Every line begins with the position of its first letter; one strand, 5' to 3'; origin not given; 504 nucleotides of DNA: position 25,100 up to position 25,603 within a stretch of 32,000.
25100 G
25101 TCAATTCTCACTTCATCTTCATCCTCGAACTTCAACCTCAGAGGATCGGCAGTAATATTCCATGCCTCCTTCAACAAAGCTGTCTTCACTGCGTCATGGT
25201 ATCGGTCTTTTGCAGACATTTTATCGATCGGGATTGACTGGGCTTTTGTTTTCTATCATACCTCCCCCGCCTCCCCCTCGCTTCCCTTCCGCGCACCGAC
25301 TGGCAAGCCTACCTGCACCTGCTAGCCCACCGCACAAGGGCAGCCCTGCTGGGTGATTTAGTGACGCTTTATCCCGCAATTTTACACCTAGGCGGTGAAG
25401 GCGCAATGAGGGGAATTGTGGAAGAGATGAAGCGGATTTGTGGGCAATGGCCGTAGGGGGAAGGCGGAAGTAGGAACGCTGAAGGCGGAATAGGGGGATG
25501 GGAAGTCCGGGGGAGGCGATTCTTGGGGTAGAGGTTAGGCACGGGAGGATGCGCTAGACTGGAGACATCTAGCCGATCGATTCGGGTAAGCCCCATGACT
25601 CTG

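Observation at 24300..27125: Cassette-like array: three (possibly four) orphan STAND 3' tails, each followed by a toxin-antitoxin-like module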

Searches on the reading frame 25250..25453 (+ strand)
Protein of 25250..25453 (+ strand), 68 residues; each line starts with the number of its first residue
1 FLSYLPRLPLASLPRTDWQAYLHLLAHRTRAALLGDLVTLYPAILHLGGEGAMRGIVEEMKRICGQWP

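Call 25: search_protein_representatives(protein=window:25253-25447:+)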
Query: 65 residues. Proteins with E-value up to 0.001 (for the whole library): 67; up to 1e-10: 40; up to 1e-30: 0. The best 67 are listed.
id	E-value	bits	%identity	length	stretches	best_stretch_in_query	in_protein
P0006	8.6e-28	111.2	81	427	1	2-65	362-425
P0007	7.8e-24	98.7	77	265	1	2-65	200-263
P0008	3.3e-21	90.5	73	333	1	4-65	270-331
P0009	2.1e-20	87.9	72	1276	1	2-65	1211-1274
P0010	4.3e-20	86.9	70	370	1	2-65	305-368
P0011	3.0e-19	84.3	65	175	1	3-65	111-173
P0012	3.5e-19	84.1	66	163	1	5-65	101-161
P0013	3.6e-19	84.1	68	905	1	4-65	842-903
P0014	9.8e-19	82.7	65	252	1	4-65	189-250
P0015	1.3e-18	82.3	73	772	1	3-65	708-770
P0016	1.5e-18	82.1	76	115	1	3-65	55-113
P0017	2.2e-18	81.5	79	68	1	18-65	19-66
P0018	4.3e-18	80.6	68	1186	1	4-65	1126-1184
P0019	4.6e-18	80.5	61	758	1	2-65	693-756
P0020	5.4e-18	80.3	60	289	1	3-65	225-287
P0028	1.6e-15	72.5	63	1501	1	4-65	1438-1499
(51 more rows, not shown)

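Call 26: search_protein_families(library=pfam, proteins=[P0006, P0007, P0008, P0009, P0010, P0013, P0015, P0018, P0019, P0028], max_evalue=0.001)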
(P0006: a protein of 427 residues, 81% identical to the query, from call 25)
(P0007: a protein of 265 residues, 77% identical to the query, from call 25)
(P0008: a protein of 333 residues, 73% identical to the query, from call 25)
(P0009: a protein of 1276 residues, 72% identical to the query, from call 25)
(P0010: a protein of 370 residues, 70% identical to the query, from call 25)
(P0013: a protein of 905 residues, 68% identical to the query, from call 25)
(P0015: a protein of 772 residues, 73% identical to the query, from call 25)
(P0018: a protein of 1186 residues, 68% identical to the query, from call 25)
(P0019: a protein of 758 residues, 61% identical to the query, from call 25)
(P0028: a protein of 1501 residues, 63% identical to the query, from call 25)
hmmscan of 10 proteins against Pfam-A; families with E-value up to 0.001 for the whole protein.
P0006 (427 aa): 0 families

P0007 (265 aa): 0 families

P0008 (333 aa): 1 family
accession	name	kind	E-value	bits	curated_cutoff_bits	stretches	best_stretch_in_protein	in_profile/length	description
PF15575.11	Imm49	-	0.0005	20.2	30.1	0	92-166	101-175/217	Immunity protein 49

P0009 (1276 aa): 2 families
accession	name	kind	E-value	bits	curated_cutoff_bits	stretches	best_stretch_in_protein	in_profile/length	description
PF19959.4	EAD4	-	5.3e-30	104.9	27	1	2-115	5-122/123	Effector-associated domain 4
PF00931.28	NB-ARC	-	2.9e-26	92.7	23.5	1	157-346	4-203/248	NB-ARC domain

P0010 (370 aa): 0 families

P0013 (905 aa): 2 families
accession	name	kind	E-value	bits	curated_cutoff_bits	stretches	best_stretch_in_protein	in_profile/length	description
PF00931.28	NB-ARC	-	1.2e-24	87.4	23.5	1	119-281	5-174/248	NB-ARC domain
PF17908.6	APAF1_C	-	2.9e-06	27.7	22.8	1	471-516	4-52/135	APAF-1 helical domain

P0015 (772 aa): 1 family
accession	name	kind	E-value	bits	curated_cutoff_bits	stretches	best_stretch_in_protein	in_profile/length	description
PF17908.6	APAF1_C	-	0.00048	20.5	22.8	0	236-285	4-54/135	APAF-1 helical domain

P0018 (1186 aa): 2 families
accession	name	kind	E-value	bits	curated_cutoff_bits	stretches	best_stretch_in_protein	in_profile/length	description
PF00931.28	NB-ARC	-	6.4e-21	75.2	23.5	1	125-300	19-203/248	NB-ARC domain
PF21296.3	APAF-1-like_WHD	-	0.00054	20.5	27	0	366-421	9-63/68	Apoptotic protease-activating factor 1-like, winged-helix domain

P0019 (758 aa): 0 families

P0028 (1501 aa): 2 families
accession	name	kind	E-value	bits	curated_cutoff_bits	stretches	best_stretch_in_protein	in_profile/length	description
PF00931.28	NB-ARC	-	4.1e-20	72.5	23.5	1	150-307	4-168/248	NB-ARC domain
PF17908.6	APAF1_C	-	0.00067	20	22.8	0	498-548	1-52/135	APAF-1 helical domain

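Call 29: find_related_loci(query=A2, collection=genome_contigs, flank=10000)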
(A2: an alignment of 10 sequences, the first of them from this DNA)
Query A2 (68 aa) in genome_contigs; peptide patterns used: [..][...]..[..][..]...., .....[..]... (x = any residue, [..] = any of these).
49 stretches matched a pattern; 28 encode a relative of the query (tblastn E <= 1e-3); 27 distinct loci.
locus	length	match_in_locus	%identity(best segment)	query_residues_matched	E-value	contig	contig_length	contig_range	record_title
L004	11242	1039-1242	81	1-68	8e-38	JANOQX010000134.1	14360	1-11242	MAG: Cyanobacteria bacterium VAR_4_metabat_243 VAR_4_k141_78706, whole genome shotgun sequence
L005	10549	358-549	88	5-68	3e-36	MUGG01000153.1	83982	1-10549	MAG: Alkalinema sp. CACIAM 70d contig00021, whole genome shotgun sequence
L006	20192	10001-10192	73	4-67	1e-28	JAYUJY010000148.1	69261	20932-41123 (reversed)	MAG: Synechococcales cyanobacterium isolate GFS_9157 GFS_9157_147, whole genome shotgun sequence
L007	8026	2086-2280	62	3-67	2e-27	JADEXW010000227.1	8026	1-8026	Pseudanabaenaceae cyanobacterium LEGE 13415 NODE_500_length_8026_cov_2.61425, whole genome shotgun sequence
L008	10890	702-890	67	5-67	3e-27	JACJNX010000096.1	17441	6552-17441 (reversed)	Cyanobacteria bacterium FACHB-63 contig96, whole genome shotgun sequence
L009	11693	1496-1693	62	3-68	5e-27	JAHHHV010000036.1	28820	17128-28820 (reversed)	MAG: Pegethrix bostrychoides GSE-TBD4-15B scaffold_153_c1, whole genome shotgun sequence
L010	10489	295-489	58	4-68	8e-26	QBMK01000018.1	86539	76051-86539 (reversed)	MAG: Pseudanabaena sp. isolate ULC068bin1 scaffold18_size86539, whole genome shotgun sequence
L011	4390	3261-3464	60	1-68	1e-25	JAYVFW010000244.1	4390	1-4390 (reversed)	MAG: Phormidesmis sp. isolate GL44_UP_metabinner_2 GL44_UP_metabinner_2_243, whole genome shotgun sequence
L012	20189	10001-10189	60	5-67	6e-23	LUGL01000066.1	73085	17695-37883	Elainella saxicola E1 E1_assembly_c89, whole genome shotgun sequence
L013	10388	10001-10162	61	16-68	2e-18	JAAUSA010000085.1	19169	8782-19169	MAG: Alkalinema sp. RU_4_3 NODE_1209_length_19169_cov_3.536761, whole genome shotgun sequence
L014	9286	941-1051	84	32-68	4e-18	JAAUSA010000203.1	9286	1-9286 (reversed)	MAG: Alkalinema sp. RU_4_3 NODE_4026_length_9286_cov_3.855989, whole genome shotgun sequence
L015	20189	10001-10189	57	5-68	3e-16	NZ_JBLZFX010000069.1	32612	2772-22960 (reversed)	Alkalinema pantanalense CENA528 NODE_69_size32612_pilon, whole genome shotgun sequence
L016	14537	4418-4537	73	28-67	4e-16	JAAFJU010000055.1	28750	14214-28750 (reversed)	MAG: Synechococcales cyanobacterium bin31.maxbin.ball.101 WN_Cyanobacteriales_2_scaffold_57, whole genome shotgun sequen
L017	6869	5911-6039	70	16-58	2e-15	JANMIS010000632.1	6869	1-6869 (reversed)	MAG: Synechococcales cyanobacterium OTE_70_concoct_197_sub OTE_70_k141_2662273, whole genome shotgun sequence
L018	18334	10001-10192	47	5-67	1e-14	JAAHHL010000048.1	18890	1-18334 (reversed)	MAG: Caldora sp. SIO3E6 3E6_NODE_48, whole genome shotgun sequence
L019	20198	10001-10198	42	4-68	4e-14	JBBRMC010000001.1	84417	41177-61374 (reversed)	MAG: Leptolyngbyales cyanobacterium isolate La1_maxbin2.496 LA1C_X2.496_k141_1583827L_84417_cov_42.7682, whole genome sh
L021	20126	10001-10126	47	20-68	9e-12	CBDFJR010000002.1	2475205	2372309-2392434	MAG: Phormidesmis sp. isolate 71a0ad96-d03d-4376-990b-0bb65fad1194 genome assembly, contig: contig_2, whole genome shotg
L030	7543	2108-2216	58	7-44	3e-5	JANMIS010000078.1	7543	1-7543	MAG: Synechococcales cyanobacterium OTE_70_concoct_197_sub OTE_70_k141_2747549, whole genome shotgun sequence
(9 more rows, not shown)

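Call 37: search_protein_families(library=pfam, proteins=[L006:10270-10536:+, L006:10540-10953:+, L006:11202-11618:-, L006:11624-11842:-, L006:12171-12455:+, L006:12452-12694:+, L016:491-2092:+, L016:2318-3460:+], max_evalue=0.01)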
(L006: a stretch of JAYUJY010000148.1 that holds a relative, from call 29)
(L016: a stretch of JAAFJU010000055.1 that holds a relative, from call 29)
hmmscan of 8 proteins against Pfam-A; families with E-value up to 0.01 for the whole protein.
L006:10270-10536:+ (88 aa): 0 families

L006:10540-10953:+ (137 aa): 2 families
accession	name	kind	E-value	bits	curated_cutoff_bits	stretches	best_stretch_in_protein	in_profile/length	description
PF01850.27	PIN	-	1e-07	33.1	23.6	1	3-127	1-117/120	PIN domain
PF18480.7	DUF5615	-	0.0036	17.6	23.8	0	97-127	33-61/110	Domain of unknown function (DUF5615)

L006:11202-11618:- (138 aa): 2 families
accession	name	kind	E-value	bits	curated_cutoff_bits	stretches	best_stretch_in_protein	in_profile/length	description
PF01850.27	PIN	-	7.3e-06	27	23.6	1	19-129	17-117/120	PIN domain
PF18480.7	DUF5615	-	0.0067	16.7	23.8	0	101-133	34-65/110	Domain of unknown function (DUF5615)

L006:11624-11842:- (72 aa): 0 families

L006:12171-12455:+ (94 aa): 1 family
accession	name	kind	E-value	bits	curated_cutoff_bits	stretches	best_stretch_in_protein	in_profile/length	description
PF14076.12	DUF4258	-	1.4e-15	57.8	25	1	18-88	1-70/71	Domain of unknown function (DUF4258)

L006:12452-12694:+ (80 aa): 1 family
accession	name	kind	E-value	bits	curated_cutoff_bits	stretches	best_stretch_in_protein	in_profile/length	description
PF15731.11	MqsA_antitoxin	-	0.0044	17.6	30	1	1-76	1-74/131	Antitoxin component of bacterial toxin-antitoxin system, MqsA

L016:491-2092:+ (533 aa): 13 families
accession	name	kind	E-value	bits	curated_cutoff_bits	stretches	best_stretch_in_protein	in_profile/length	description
PF13181.12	TPR_8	-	1.1e-13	50.6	25.7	1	371-399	6-34/34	Tetratricopeptide repeat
PF07719.23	TPR_2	-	3.1e-12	46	27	0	406-432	7-33/34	Tetratricopeptide repeat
PF13414.12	TPR_11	-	2.7e-10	40.2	26.8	1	407-448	1-42/42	TPR repeat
PF00515.34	TPR_1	-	4e-10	39.5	27.8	0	407-431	8-32/34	Tetratricopeptide repeat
PF13431.12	TPR_17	-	1.5e-09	37.8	24.4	0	388-419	1-32/34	Tetratricopeptide repeat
PF13428.12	TPR_14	-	2.1e-08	34.5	23.5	0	367-402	2-37/44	Tetratricopeptide repeat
PF23914.1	TPR_CcmH_CycH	-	1.1e-07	32.3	42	1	358-464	42-151/158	Cytochrome c-type biogenesis protein H TPR domain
PF13432.12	TPR_16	-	0.00014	22.6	32.7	1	405-461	2-58/65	Tetratricopeptide repeat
PF00196.25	GerE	-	0.0002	21.4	23.5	1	33-59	16-42/57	Bacterial regulatory proteins, luxR family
PF13424.12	TPR_12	-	0.00021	21.8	30.1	0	369-431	6-69/77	Tetratricopeptide repeat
PF13174.12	TPR_6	-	0.00062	20.7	26.3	0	405-428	5-28/33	Tetratricopeptide repeat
PF14559.12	TPR_19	-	0.0012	19.5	25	0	414-455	5-46/68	Tetratricopeptide repeat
PF16918.11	PknG_TPR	-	0.0082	15.4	27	0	375-462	71-156/340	Protein kinase G tetratricopeptide repeat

L016:2318-3460:+ (380 aa): 1 family
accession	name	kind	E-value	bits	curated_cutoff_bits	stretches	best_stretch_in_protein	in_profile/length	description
PF00078.32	RVT_1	-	1.6e-22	80.6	29.6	1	70-282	1-205/205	Reverse transcriptase (RNA-dependent DNA polymerase)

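Call 40: find_related_loci(query=A2, collection=metagenome_contigs, flank=10000)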
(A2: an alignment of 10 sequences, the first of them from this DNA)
Query A2 (68 aa) in metagenome_contigs; peptide patterns used: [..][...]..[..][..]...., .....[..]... (x = any residue, [..] = any of these).
52 stretches matched a pattern; 13 encode a relative of the query (tblastn E <= 1e-3); 13 distinct loci.
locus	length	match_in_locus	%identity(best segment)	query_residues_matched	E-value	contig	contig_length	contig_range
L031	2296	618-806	70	5-67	4e-30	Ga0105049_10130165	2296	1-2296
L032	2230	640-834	66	4-68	3e-29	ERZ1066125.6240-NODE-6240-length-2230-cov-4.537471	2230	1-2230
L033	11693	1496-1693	62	3-68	1e-27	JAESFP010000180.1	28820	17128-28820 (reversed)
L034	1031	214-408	60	3-67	9e-28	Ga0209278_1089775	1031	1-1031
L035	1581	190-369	60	8-67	4e-25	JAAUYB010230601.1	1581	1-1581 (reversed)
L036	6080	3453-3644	58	5-68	6e-25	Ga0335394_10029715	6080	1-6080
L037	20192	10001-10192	63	5-68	2e-24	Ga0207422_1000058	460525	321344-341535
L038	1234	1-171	70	12-68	4e-24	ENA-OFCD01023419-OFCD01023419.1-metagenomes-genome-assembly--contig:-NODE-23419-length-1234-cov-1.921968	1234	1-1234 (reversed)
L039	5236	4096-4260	60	13-67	9e-22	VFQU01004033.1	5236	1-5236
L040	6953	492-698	55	1-68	2e-21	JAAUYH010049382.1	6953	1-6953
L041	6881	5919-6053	58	24-68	3e-14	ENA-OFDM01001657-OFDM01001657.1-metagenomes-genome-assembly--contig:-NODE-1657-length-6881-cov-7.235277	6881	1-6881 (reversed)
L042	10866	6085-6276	31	5-68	5e-8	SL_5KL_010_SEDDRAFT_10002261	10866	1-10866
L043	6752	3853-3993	32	22-68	2e-6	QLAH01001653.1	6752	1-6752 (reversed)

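Call 50: search_protein_families(library=pfam, proteins=[L007:2583-2996:+, L007:3492-3827:-, L021:10452-10874:+, L021:11370-11750:+, L013:8679-9098:+, L004:1379-1675:+, L004:1677-2033:+], max_evalue=0.01)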
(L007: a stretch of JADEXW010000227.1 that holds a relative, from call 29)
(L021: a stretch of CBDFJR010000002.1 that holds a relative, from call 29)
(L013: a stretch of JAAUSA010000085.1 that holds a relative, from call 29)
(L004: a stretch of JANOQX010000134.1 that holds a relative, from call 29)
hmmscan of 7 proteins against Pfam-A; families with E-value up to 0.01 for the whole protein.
L007:2583-2996:+ (137 aa): 1 family
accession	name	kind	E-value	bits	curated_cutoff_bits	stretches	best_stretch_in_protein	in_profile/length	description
PF01850.27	PIN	-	2.1e-13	51.3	23.6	1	8-129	1-116/120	PIN domain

L007:3492-3827:- (111 aa): 1 family
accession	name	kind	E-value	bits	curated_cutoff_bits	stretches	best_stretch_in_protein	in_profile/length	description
PF18924.5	DUF5674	-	4e-30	104.5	27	1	5-106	2-108/109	Protein of unknown function (DUF5674)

L021:10452-10874:+ (140 aa): 1 family
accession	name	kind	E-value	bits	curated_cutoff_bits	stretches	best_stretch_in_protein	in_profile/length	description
PF01850.27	PIN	-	1.1e-12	49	23.6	1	7-123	2-111/120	PIN domain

L021:11370-11750:+ (126 aa): 0 families

L013:8679-9098:+ (139 aa): 0 families

L004:1379-1675:+ (98 aa): 1 family
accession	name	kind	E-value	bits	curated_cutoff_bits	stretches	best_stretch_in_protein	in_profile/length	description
PF04255.20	DUF433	-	7.5e-08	32.5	23.6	1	16-63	10-56/56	Protein of unknown function (DUF433)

L004:1677-2033:+ (118 aa): 2 families
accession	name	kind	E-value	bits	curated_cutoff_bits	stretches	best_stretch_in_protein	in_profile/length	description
PF18480.7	DUF5615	-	2.1e-14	53.7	23.8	1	7-85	2-77/110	Domain of unknown function (DUF5615)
PF18478.7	PIN_10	-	0.005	17.3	26.2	1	7-64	2-63/84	PIN like domain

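Call 51: search_protein_families(library=padloc, proteins=[L016:2318-3460:+, L016:491-2092:+], max_evalue=0.001)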
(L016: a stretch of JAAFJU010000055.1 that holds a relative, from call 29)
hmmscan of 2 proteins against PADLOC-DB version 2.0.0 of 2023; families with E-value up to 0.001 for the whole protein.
L016:2318-3460:+ (380 aa): 58 families (the best 25 are shown)
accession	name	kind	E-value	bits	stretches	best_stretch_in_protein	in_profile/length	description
PDLC02959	RT-Protease_XI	-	5.7e-136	452.4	1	30-375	3-325/510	single gene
PDLC02960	RT-Protease_XI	-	2.7e-135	450.2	1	31-375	2-322/506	single gene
PDLC02961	RT-TIR_XII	-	2.5e-131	436.9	1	26-373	5-332/475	single gene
PDLC02962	RT-TIR_XII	-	2.5e-130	433.6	1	24-374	3-334/478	single gene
PDLC02965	RT-Toprim_I-C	-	1e-116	388.9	1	40-374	3-313/529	single gene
PDLC02968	RT-Toprim_I-C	-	5.7e-116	386.5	1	40-365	3-304/529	single gene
PDLC02966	RT-Toprim_I-C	-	5.6e-101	336.8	1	30-354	10-318/568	single gene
PDLC02963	RT-Toprim_I-C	-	3.8e-100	334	1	30-354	5-313/552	single gene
PDLC02967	RT-Toprim_I-C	-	2.2e-90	302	1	31-301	2-266/549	single gene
PDLC02964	RT-Toprim_I-C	-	5.6e-89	297.3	1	31-301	2-267/554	single gene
PDLC02956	RT_XIII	-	5.8e-78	261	1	31-358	109-413/469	-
PDLC02946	RT_III-A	-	1.2e-75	252.7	1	38-358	37-317/330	-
PDLC02943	RT_III-A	-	2.1e-64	215.5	1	40-323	27-288/322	-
PDLC02942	RT_III-A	-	2.3e-63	212.4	1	61-371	66-337/341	-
PDLC03739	RT_Ec107-like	-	5.7e-62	207.8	1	51-360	24-297/307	retron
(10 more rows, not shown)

L016:491-2092:+ (533 aa): 1 family
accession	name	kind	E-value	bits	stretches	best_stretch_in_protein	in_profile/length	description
PDLC01171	TPR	-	3.9e-05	20.8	1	367-463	107-207/504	TPR repeats containing protein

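Call 56: search_protein_families(library=pfam, proteins=[L006:11624-11842:-, L021:11370-11750:+], max_evalue=5)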
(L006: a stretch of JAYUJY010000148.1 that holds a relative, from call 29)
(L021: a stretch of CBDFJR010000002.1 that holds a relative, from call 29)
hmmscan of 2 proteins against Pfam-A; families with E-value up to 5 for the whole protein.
L006:11624-11842:- (72 aa): 1 family
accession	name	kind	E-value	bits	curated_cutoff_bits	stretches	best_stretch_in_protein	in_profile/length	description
PF09548.15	Spore_III_AB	-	0.11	13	32.5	1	4-67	31-95/170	Stage III sporulation protein AB (spore_III_AB)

L021:11370-11750:+ (126 aa): 2 families
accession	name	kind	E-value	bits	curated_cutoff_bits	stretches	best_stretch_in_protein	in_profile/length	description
PF24704.1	DUF7667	-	0.38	11.4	27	1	60-106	6-48/76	Family of unknown function (DUF7667)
PF12958.12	DUF3847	-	0.88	10.1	40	1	3-35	47-79/81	Protein of unknown function (DUF3847)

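Call 69: search_protein_families(library=pfam, proteins=[L019:6872-8608:+, L021:6917-8539:+, L015:6137-6800:+, L041:2817-4532:+, L041:4731-5885:+, L017:3859-5502:-, L017:5525-5887:-, L030:410-814:-, L030:795-1160:-], max_evalue=0.001)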
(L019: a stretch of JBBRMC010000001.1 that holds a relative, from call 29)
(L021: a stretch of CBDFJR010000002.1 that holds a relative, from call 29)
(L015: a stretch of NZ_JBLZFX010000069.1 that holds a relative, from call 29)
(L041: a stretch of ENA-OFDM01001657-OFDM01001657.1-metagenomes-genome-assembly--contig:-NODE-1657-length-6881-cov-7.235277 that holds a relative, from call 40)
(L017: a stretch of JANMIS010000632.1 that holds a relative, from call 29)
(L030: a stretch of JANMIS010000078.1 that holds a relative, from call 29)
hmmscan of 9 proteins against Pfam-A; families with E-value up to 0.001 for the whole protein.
L019:6872-8608:+ (579 aa): 14 families
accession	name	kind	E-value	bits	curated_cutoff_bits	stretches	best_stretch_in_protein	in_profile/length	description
PF19959.4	EAD4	-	3.7e-29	102.2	27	1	10-129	1-122/123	Effector-associated domain 4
PF13181.12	TPR_8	-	1.1e-14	53.7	25.7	1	460-489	4-33/34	Tetratricopeptide repeat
PF07719.23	TPR_2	-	3.5e-14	52.1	27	2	462-489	6-33/34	Tetratricopeptide repeat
PF13428.12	TPR_14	-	8.3e-13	48.1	23.5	1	424-464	2-42/44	Tetratricopeptide repeat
PF00515.34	TPR_1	-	1.3e-12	47.4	27.8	1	463-490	7-34/34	Tetratricopeptide repeat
PF13432.12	TPR_16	-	5.9e-12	46.2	32.7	2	428-487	2-61/65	Tetratricopeptide repeat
PF13414.12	TPR_11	-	2.1e-11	43.7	26.8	2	464-490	1-27/42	TPR repeat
PF13424.12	TPR_12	-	8.1e-06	26.4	30.1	1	424-486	4-74/77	Tetratricopeptide repeat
PF14559.12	TPR_19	-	1.1e-05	26.1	25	1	435-490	3-58/68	Tetratricopeptide repeat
PF23914.1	TPR_CcmH_CycH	-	1.7e-05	25.2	42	1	414-524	41-155/158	Cytochrome c-type biogenesis protein H TPR domain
PF13431.12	TPR_17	-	2.3e-05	24.8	24.4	0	445-478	1-34/34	Tetratricopeptide repeat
PF13174.12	TPR_6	-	0.00011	23.1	26.3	0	462-485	5-28/33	Tetratricopeptide repeat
PF12569.14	NatA_aux_su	-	0.00037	20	33.3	0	403-456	206-259/515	N-terminal acetyltransferase A, auxiliary subunit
PF13176.12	TPR_7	-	0.00083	19.7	27.9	0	466-488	8-30/36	Tetratricopeptide repeat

L021:6917-8539:+ (541 aa): 10 families
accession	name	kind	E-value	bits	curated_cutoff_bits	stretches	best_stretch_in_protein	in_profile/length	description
PF13181.12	TPR_8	-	6.2e-13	48.2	25.7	1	422-452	4-34/34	Tetratricopeptide repeat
PF00515.34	TPR_1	-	7.8e-13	48.1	27.8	0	425-452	7-34/34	Tetratricopeptide repeat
PF07719.23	TPR_2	-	8.9e-13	47.7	27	1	424-452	6-34/34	Tetratricopeptide repeat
PF13431.12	TPR_17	-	1.2e-10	41.2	24.4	0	441-472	1-32/34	Tetratricopeptide repeat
PF13414.12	TPR_11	-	1.9e-10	40.7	26.8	1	426-467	1-42/42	TPR repeat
PF13428.12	TPR_14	-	2e-10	40.8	23.5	1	421-461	3-43/44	Tetratricopeptide repeat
PF13432.12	TPR_16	-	2e-08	34.9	32.7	1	424-487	2-65/65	Tetratricopeptide repeat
PF14559.12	TPR_19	-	2.5e-07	31.4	25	1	431-478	3-50/68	Tetratricopeptide repeat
PF13424.12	TPR_12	-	8.8e-07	29.5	30.1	0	415-451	33-77/77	Tetratricopeptide repeat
PF23914.1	TPR_CcmH_CycH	-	6.9e-06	26.4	42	1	393-488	58-156/158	Cytochrome c-type biogenesis protein H TPR domain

L015:6137-6800:+ (221 aa): 2 families
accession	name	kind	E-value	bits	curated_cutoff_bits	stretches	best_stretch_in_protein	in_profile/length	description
PF19959.4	EAD4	-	7.1e-29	101.3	27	1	10-132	1-122/123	Effector-associated domain 4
PF00931.28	NB-ARC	-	0.00049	19.9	23.5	1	179-219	5-44/248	NB-ARC domain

L041:2817-4532:+ (572 aa): 10 families
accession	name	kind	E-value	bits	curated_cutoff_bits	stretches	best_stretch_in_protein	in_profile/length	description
PF13181.12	TPR_8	-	4.9e-13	48.5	25.7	0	453-476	11-34/34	Tetratricopeptide repeat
PF07719.23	TPR_2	-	2e-11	43.5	27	1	448-476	6-34/34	Tetratricopeptide repeat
PF00515.34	TPR_1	-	6.2e-10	38.9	27.8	0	448-476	6-34/34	Tetratricopeptide repeat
PF13431.12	TPR_17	-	9.9e-10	38.4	24.4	0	465-497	1-33/34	Tetratricopeptide repeat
PF13428.12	TPR_14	-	6.8e-09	36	23.5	0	452-485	10-43/44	Tetratricopeptide repeat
PF13432.12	TPR_16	-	5.8e-08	33.5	32.7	1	448-508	2-62/65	Tetratricopeptide repeat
PF13424.12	TPR_12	-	9.1e-07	29.4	30.1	0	479-506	5-32/77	Tetratricopeptide repeat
PF14559.12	TPR_19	-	3.2e-05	24.6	25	0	455-504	3-52/68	Tetratricopeptide repeat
PF13414.12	TPR_11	-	0.00011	22.3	26.8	1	450-491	1-42/42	TPR repeat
PF13174.12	TPR_6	-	0.00036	21.4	26.3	0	481-505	4-28/33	Tetratricopeptide repeat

L041:4731-5885:+ (385 aa): 1 family
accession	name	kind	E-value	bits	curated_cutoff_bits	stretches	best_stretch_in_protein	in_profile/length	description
PF00078.32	RVT_1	-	9e-23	81.5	29.6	1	77-289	1-205/205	Reverse transcriptase (RNA-dependent DNA polymerase)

L017:3859-5502:- (547 aa): 1 family
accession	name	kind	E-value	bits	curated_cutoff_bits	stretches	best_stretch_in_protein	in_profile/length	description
PF13365.12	Trypsin_2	-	2.3e-10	41.8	27.6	1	23-160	1-144/144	Trypsin-like peptidase domain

L017:5525-5887:- (120 aa): 1 family
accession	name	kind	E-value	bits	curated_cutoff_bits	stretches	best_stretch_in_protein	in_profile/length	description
PF19493.4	Trypco1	-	7.8e-15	55.7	24.6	1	28-117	2-97/98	Trypsin-co-occurring domain 1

L030:410-814:- (134 aa): 1 family
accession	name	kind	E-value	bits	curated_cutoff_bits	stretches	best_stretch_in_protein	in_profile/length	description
PF20126.4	TumE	-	1.2e-18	67.3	23.4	1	50-133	3-80/81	Toxin TumE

L030:795-1160:- (121 aa): 0 families

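Call 72: find_related_loci(query=A2, collection=viral_contigs, flank=8000)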
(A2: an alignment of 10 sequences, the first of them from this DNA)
Query A2 (68 aa) in viral_contigs; peptide patterns used: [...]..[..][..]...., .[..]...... (x = any residue, [..] = any of these).
45 stretches matched a pattern, but none encodes a relative of the query by tblastn (E <= 1e-3).

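Call 73: search_dna_similar(query=window:25250-25453:+, collection=plasmids, mode=protein, max_evalue=0.001, max_rows=20)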
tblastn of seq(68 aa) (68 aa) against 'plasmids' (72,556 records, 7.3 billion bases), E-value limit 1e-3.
No match.
